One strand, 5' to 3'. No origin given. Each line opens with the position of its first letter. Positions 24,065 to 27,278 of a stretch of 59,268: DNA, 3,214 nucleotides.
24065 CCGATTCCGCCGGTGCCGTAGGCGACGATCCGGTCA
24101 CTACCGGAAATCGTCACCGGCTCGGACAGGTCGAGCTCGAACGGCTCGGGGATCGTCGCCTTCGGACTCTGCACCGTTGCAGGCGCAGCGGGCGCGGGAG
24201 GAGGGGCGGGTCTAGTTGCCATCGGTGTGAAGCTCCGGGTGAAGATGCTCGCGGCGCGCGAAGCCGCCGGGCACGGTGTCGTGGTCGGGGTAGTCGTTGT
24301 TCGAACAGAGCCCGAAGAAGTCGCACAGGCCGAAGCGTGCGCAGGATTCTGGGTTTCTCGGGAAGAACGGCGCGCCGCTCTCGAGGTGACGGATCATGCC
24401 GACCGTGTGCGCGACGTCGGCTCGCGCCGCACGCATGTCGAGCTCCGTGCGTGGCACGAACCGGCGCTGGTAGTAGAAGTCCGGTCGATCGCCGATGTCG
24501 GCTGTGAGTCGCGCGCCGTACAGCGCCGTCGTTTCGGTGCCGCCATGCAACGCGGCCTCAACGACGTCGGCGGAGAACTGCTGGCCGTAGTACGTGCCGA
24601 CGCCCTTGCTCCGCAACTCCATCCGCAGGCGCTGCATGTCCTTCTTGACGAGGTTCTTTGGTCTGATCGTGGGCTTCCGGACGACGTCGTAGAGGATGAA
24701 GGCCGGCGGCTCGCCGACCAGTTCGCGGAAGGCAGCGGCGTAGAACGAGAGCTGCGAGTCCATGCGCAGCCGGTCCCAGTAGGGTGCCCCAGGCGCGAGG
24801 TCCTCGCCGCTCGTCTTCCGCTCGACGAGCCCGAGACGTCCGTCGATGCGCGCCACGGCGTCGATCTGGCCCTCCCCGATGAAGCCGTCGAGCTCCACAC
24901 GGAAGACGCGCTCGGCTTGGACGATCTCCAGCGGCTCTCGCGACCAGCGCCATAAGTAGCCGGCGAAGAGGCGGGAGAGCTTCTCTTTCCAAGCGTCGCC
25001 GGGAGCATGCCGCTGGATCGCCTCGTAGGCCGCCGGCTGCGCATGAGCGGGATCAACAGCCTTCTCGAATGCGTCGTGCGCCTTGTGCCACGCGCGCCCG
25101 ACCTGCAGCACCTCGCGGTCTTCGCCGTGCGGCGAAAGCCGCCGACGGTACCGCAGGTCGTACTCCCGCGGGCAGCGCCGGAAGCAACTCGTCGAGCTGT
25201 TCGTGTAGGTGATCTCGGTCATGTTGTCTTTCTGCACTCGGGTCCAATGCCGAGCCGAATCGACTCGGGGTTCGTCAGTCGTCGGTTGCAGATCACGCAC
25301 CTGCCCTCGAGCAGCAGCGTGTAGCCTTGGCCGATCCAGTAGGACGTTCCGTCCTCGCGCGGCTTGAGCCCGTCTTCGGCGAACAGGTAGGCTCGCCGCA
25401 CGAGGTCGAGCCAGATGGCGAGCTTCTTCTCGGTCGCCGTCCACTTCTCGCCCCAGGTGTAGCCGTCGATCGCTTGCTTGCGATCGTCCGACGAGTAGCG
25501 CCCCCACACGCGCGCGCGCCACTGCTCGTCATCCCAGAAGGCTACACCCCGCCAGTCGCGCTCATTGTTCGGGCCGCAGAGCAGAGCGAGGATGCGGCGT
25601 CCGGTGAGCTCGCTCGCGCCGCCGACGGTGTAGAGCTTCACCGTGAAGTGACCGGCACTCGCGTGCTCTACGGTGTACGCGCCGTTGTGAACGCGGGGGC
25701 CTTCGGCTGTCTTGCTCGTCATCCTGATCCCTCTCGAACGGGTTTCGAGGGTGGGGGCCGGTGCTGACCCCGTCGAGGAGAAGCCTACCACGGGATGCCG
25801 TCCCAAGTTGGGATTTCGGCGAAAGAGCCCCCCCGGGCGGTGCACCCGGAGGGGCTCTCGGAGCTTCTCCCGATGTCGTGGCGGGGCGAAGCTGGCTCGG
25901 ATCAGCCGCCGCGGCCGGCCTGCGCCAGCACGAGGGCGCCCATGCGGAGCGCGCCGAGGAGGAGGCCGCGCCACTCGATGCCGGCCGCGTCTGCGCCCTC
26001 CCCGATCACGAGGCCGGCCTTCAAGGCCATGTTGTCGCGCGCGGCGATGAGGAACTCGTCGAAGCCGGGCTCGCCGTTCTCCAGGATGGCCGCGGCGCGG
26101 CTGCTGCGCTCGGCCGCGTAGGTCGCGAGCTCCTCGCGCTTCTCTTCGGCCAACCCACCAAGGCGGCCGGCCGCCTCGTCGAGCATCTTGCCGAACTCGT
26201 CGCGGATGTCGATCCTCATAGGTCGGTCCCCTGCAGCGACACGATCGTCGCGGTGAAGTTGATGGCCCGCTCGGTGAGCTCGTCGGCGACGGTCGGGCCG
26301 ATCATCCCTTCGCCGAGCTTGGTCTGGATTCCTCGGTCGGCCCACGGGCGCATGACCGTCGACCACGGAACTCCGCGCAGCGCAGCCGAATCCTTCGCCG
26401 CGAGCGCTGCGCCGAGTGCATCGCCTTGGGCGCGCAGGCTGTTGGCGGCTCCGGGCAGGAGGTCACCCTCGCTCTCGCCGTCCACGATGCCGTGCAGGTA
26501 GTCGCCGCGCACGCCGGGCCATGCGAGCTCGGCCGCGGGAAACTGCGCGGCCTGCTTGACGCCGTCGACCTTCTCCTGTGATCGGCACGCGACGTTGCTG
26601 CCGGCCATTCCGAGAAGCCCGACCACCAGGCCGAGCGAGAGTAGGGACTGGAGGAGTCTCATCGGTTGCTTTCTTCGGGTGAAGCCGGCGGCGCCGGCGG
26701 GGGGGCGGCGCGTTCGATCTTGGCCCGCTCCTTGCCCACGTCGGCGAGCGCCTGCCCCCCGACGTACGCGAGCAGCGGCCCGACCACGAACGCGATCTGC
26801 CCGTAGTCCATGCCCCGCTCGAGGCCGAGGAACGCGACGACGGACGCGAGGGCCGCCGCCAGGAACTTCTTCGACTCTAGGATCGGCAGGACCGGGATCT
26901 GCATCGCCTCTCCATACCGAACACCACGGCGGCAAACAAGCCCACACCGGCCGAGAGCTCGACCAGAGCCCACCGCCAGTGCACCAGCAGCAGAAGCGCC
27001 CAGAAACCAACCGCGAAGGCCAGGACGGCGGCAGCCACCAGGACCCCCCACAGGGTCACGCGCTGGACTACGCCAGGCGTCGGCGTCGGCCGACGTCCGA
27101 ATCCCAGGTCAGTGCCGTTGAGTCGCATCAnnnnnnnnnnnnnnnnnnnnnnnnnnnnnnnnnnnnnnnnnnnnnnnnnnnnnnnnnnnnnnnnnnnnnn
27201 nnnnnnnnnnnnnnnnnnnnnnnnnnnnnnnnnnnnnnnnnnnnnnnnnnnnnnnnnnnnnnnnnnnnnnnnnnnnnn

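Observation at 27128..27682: Phage-encoded, membrane-anchored GGDEF diguanylate cyclase translationally coupled to a holin-like gene pair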

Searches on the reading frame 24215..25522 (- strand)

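Call 13: search_protein_families(library=pfam, proteins=[window:24215-25522:-], max_evalue=0.001)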
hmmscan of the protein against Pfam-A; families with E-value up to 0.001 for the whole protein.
window:24215-25522:- (436 aa): 1 family
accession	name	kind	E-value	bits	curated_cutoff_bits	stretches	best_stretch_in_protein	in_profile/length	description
PF12705.13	PDDEXK_1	-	1e-16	62.1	22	1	109-406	5-246/247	PD-(D/E)XK nuclease superfamily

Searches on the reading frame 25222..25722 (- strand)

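Call 19: search_protein_families(library=pfam, proteins=[window:25222-25722:-], max_evalue=0.1)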
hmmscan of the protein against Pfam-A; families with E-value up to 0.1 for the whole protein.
window:25222-25722:- (167 aa): 1 family
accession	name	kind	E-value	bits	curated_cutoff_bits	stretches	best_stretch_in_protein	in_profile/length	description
PF19474.4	DUF6011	-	5.5e-13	48.6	26.6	1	138-165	7-34/37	Family of unknown function (DUF6011)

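Call 20: search_protein_families(library=phrogs, proteins=[window:25222-25722:-], max_evalue=0.1)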
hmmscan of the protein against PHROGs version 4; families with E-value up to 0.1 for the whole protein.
window:25222-25722:- (167 aa): 6 families
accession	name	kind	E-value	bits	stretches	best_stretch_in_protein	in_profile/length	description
phrog_636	-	unknown function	9.9e-10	40.1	1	140-165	205-230/254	-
phrog_20259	-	unknown function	4e-09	37.4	1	135-165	105-135/140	-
phrog_4046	-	unknown function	5e-06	27.2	1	139-164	271-296/301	-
phrog_25989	-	unknown function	8.2e-05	23.8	1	141-165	4-28/70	-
phrog_6032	-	unknown function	0.00011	23.1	1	140-165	247-272/296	-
phrog_12580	-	unknown function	0.016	15.5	1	138-164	227-253/256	-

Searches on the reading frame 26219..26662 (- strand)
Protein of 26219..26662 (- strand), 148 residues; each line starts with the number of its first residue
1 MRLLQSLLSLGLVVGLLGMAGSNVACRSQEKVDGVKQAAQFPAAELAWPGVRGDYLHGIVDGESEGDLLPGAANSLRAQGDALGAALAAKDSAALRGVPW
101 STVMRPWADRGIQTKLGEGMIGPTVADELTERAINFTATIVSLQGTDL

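Call 19: search_protein_families(library=pfam, proteins=[window:26219-26662:-], max_evalue=0.1)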
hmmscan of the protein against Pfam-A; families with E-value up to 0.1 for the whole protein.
window:26219-26662:- (148 aa): 0 families

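Call 20: search_protein_families(library=phrogs, proteins=[window:26219-26662:-], max_evalue=0.1)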
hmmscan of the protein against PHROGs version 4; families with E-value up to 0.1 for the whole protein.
window:26219-26662:- (148 aa): 0 families

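Call 50: search_dna_similar(query=window:26219-26662:-, collection=phages, mode=protein, max_rows=15, max_evalue=0.01)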
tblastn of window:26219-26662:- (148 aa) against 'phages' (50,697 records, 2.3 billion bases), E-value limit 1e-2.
No match.

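Call 90: search_protein_families(library=ncbifam, proteins=[window:26219-26662:-], max_evalue=0.1)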
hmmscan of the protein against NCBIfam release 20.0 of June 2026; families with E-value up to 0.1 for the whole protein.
window:26219-26662:- (148 aa): 0 families

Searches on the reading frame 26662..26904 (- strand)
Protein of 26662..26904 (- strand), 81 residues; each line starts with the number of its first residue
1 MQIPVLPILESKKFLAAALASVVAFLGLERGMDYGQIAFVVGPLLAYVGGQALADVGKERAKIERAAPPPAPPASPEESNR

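Call 19: search_protein_families(library=pfam, proteins=[window:26662-26904:-], max_evalue=0.1)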
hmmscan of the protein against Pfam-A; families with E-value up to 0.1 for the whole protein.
window:26662-26904:- (81 aa): 0 families

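Call 20: search_protein_families(library=phrogs, proteins=[window:26662-26904:-], max_evalue=0.1)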
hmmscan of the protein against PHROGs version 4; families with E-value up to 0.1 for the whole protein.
window:26662-26904:- (81 aa): 2 families
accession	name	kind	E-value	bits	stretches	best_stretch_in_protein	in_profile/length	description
phrog_9987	-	lysis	0.0071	17.4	1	10-65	7-64/69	holin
phrog_4712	-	lysis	0.011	17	1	8-36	4-32/50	holin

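Call 51: search_dna_similar(query=window:26662-26904:-, collection=phages, mode=protein, max_rows=15, max_evalue=0.01)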
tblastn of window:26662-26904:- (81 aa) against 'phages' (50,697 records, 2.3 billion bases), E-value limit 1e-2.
No match.

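Call 82: find_homologous_proteins(query=window:26662-26904:-, max_evalue=0.01)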
Query window:26662-26904:- (81 aa): 6 proteins with E <= 0.01 among 62 candidates.
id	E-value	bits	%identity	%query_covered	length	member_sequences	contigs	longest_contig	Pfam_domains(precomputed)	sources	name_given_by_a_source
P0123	2.8e-43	163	100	100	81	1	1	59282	-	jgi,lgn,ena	-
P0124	1.7e-17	81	63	90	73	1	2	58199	-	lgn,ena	-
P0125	1.1e-15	75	52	94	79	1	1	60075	-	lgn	-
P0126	6.1e-15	73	63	78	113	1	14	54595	-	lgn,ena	-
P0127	1.3e-13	69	50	96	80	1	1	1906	-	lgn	-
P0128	2.8e-13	68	65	77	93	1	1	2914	-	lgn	-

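Call 90: search_protein_families(library=ncbifam, proteins=[window:26662-26904:-], max_evalue=0.1)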
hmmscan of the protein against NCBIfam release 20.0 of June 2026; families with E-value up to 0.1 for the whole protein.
window:26662-26904:- (81 aa): 0 families

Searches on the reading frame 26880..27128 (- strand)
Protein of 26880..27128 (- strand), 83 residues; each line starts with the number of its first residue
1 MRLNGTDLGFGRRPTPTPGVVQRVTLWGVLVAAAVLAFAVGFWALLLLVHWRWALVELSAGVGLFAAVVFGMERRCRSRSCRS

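Call 19: search_protein_families(library=pfam, proteins=[window:26880-27128:-], max_evalue=0.1)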
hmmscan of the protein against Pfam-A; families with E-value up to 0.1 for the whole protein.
window:26880-27128:- (83 aa): 0 families

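Call 20: search_protein_families(library=phrogs, proteins=[window:26880-27128:-], max_evalue=0.1)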
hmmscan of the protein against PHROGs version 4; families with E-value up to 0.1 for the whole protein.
window:26880-27128:- (83 aa): 0 families

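Call 90: search_protein_families(library=ncbifam, proteins=[window:26880-27128:-], max_evalue=0.1)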
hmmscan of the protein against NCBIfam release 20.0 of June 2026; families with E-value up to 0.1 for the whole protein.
window:26880-27128:- (83 aa): 0 families
